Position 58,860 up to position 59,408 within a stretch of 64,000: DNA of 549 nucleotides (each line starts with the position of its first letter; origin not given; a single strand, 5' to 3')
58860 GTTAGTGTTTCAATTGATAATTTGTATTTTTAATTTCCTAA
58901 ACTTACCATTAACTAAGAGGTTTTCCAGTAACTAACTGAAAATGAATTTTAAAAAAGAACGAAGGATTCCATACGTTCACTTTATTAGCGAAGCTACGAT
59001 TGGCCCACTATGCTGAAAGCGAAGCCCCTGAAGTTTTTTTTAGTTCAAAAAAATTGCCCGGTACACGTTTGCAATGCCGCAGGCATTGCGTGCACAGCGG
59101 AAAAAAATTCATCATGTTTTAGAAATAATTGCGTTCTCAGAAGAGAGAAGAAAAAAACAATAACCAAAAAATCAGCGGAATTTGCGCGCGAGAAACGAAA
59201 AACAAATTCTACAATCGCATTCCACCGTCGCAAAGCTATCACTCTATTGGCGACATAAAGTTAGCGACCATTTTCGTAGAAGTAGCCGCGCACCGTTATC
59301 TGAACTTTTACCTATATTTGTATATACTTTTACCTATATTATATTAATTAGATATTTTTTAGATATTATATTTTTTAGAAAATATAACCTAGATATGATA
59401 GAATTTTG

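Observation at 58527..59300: Foldback structure with TATA, CCAAT and a splice donor, in the form of a promoter plus first exon, inside a transposon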

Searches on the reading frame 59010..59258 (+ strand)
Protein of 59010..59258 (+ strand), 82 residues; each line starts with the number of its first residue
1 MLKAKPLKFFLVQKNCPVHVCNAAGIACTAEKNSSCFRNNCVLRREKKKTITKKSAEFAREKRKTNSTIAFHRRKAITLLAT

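Call 19: find_encoding_contigs(protein=window:59010-59258:+, flank=5000, max_places=10)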
Protein window:59010-59258:+ (82 aa): no gene with exactly this product is on record in the collection.
